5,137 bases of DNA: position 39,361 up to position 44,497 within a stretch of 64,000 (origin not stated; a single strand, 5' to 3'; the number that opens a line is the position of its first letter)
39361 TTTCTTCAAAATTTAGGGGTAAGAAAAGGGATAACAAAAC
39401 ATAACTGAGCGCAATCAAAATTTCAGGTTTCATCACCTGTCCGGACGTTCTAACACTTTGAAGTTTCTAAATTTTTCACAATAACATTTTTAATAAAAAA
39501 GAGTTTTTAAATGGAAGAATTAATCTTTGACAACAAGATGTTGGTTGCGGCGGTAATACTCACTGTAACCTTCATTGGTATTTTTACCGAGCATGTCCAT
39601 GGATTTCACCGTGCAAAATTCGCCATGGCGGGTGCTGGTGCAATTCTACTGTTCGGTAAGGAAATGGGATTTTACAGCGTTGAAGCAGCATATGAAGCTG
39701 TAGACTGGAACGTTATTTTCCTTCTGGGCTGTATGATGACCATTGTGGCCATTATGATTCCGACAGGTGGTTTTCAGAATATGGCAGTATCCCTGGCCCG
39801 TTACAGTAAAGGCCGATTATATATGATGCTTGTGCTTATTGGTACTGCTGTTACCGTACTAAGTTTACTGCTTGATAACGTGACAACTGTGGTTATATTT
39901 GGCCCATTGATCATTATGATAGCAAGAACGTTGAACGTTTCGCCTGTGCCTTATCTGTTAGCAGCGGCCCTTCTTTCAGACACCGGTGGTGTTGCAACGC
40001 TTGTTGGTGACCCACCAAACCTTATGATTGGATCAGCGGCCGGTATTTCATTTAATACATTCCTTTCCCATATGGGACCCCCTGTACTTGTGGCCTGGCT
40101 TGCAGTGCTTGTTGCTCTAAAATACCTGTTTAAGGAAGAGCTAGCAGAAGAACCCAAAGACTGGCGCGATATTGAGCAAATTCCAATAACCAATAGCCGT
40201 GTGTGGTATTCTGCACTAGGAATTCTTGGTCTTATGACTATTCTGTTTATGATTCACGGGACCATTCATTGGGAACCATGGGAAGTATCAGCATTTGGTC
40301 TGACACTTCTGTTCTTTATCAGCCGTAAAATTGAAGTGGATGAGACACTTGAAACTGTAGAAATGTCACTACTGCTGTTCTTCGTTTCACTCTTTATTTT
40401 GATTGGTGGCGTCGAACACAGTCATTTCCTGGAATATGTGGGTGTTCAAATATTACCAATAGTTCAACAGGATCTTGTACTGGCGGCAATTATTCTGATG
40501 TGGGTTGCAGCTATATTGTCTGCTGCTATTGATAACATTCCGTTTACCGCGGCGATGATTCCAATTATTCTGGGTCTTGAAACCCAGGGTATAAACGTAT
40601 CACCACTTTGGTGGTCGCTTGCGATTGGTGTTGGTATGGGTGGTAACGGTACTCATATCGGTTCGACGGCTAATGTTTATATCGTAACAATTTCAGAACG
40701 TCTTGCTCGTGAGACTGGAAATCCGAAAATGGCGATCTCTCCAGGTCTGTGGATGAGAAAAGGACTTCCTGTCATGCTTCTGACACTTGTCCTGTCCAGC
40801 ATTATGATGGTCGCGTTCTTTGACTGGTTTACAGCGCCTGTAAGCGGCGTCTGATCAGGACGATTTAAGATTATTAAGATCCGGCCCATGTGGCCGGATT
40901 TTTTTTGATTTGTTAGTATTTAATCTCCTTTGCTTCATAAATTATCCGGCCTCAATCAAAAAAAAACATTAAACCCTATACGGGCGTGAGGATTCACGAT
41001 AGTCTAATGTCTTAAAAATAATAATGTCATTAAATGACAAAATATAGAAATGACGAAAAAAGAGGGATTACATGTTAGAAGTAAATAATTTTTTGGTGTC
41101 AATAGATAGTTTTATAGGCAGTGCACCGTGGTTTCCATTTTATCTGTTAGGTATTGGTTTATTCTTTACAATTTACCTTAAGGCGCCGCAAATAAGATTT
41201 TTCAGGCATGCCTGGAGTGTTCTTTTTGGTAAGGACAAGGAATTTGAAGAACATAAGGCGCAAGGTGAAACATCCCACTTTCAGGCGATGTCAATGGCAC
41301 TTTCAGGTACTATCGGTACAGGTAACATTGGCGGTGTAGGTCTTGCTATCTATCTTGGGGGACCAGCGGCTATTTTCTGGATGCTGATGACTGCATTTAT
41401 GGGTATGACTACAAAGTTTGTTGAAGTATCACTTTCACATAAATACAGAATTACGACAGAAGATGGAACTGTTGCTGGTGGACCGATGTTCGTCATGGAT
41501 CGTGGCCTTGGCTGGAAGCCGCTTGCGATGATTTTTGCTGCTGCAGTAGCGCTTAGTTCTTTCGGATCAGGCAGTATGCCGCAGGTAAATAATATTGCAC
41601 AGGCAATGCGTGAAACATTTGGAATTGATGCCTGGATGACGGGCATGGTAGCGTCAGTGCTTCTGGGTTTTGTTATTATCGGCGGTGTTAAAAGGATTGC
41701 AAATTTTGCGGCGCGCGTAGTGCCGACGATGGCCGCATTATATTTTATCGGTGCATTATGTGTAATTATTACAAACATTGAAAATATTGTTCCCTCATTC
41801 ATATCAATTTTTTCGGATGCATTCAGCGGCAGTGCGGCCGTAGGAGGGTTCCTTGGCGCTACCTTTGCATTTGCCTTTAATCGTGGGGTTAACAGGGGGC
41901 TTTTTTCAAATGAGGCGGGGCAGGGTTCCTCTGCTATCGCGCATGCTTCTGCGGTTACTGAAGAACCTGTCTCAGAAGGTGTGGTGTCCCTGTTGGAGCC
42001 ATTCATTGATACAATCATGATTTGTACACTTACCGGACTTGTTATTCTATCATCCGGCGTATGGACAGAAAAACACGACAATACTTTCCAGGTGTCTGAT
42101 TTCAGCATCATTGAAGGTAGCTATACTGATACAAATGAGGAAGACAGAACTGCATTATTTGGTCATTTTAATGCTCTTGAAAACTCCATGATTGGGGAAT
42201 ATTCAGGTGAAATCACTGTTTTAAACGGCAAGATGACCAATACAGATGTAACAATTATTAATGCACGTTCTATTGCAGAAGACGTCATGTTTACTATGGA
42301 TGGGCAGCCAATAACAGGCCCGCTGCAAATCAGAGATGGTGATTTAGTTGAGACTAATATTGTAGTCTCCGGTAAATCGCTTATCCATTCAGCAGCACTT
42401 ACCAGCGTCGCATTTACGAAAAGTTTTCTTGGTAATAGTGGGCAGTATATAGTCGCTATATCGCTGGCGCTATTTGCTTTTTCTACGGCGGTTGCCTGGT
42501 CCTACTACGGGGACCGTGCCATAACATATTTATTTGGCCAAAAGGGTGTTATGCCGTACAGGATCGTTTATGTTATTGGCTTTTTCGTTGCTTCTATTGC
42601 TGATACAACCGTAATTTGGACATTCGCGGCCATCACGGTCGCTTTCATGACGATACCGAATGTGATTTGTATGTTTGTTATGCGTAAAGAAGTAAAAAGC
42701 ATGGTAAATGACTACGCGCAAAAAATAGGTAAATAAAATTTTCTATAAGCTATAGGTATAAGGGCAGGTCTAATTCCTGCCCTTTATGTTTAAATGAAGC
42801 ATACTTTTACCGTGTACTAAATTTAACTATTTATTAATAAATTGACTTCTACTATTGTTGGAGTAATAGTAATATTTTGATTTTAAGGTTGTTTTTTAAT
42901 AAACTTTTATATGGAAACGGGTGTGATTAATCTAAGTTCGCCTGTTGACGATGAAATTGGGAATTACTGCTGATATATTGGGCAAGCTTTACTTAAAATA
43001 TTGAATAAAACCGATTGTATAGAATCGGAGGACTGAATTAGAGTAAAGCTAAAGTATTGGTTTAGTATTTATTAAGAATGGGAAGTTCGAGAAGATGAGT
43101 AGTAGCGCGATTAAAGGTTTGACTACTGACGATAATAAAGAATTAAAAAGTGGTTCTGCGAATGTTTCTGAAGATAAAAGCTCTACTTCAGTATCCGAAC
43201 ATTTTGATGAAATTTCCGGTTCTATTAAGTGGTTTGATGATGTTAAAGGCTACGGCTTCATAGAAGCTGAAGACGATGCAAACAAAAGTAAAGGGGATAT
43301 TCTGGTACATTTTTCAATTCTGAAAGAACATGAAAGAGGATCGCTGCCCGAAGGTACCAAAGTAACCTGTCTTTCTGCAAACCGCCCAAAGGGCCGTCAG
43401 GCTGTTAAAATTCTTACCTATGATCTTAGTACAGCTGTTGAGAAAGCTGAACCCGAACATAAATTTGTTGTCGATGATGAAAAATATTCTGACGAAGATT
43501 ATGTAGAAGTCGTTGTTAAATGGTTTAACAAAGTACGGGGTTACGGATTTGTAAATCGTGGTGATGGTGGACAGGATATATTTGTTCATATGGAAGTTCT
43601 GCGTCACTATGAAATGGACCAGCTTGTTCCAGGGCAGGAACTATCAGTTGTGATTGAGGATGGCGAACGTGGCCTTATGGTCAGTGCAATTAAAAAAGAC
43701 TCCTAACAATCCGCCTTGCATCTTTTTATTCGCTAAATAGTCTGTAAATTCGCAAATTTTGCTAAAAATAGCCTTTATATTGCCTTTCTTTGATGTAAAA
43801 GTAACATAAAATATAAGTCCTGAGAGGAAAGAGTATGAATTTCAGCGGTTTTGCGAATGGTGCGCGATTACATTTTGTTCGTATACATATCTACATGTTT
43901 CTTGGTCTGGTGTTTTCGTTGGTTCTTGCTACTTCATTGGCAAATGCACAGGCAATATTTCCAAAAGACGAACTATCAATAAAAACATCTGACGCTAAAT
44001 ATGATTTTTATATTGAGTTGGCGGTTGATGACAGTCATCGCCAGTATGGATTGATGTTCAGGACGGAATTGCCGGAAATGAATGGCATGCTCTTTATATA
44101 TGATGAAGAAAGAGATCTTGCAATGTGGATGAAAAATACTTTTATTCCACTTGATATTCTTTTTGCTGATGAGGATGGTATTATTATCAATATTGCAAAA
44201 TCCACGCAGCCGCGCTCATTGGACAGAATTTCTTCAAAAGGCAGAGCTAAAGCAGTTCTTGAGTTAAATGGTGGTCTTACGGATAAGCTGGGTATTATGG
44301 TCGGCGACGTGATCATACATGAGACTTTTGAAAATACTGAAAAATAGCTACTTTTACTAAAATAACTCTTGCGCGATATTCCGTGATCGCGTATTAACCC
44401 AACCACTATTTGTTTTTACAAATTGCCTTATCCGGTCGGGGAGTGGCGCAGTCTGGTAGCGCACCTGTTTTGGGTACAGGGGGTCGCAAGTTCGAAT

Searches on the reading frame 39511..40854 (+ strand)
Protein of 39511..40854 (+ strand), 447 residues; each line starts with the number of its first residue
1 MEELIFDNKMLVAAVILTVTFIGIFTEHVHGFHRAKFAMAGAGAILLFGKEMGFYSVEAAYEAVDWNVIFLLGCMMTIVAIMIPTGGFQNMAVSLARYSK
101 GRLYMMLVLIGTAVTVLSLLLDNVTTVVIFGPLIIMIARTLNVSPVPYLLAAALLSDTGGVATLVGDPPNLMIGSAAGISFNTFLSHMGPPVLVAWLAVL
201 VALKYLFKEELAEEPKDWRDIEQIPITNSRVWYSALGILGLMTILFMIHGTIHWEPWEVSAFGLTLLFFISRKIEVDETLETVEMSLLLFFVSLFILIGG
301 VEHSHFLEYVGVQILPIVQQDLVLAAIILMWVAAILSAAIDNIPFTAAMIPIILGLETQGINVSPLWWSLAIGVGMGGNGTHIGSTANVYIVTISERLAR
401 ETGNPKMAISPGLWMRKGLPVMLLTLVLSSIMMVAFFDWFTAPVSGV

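Call 29: search_protein_families(library=pfam, proteins=[window:39511-40854:+], max_evalue=0.00001)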
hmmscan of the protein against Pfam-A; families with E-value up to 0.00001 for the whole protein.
window:39511-40854:+ (447 aa): 2 families
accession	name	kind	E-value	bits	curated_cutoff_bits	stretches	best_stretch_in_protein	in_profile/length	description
PF03600.22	CitMHS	-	8.7e-73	245.8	31.9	1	26-373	6-336/336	Citrate transporter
PF02040.21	ArsB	-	7.8e-15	55.6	22.2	1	43-429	29-415/423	Arsenical pump membrane protein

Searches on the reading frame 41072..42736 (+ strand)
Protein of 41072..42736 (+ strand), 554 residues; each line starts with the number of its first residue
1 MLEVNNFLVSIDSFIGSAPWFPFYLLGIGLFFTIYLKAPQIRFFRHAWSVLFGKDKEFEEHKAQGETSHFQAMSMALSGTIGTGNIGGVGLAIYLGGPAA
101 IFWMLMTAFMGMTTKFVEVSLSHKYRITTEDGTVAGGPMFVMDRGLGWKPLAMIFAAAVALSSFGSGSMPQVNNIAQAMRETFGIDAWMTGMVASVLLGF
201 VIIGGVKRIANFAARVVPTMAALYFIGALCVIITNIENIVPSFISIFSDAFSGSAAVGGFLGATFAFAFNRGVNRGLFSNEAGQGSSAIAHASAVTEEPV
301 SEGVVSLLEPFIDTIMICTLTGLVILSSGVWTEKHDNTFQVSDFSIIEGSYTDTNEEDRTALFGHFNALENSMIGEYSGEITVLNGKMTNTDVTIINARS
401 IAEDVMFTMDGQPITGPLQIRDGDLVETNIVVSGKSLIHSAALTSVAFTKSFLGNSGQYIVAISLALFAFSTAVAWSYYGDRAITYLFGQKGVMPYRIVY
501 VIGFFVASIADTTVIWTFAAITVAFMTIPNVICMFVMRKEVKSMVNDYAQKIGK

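Call 29: search_protein_families(library=pfam, proteins=[window:41072-42736:+], max_evalue=0.00001)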
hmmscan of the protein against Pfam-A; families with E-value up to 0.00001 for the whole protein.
window:41072-42736:+ (554 aa): 1 family
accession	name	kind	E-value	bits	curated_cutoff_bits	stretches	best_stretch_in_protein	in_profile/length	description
PF01235.23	Na_Ala_symp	-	2.1e-120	403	24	1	60-551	6-382/392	Sodium:alanine symporter family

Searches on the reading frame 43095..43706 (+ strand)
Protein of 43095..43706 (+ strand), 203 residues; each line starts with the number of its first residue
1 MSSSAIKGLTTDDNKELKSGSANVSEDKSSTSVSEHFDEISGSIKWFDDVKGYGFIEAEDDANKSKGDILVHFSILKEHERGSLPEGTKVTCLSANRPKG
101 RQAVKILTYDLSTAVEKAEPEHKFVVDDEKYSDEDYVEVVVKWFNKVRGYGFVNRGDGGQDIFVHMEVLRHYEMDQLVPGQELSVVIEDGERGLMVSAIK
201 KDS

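Call 29: search_protein_families(library=pfam, proteins=[window:43095-43706:+], max_evalue=0.00001)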
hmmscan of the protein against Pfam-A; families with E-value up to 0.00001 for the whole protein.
window:43095-43706:+ (203 aa): 1 family
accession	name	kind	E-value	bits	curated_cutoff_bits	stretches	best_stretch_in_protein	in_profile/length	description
PF00313.28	CSD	-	5.6e-28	97.1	27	2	140-194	4-58/66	'Cold-shock' DNA-binding domain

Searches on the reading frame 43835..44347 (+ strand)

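Call 29: search_protein_families(library=pfam, proteins=[window:43835-44347:+], max_evalue=0.00001)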
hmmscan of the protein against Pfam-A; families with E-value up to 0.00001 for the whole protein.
window:43835-44347:+ (170 aa): 1 family
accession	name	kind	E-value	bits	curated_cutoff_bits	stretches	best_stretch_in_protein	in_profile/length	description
PF02643.20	DUF192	-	2e-30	105.2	27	1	59-160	2-94/96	Uncharacterized ACR, COG1430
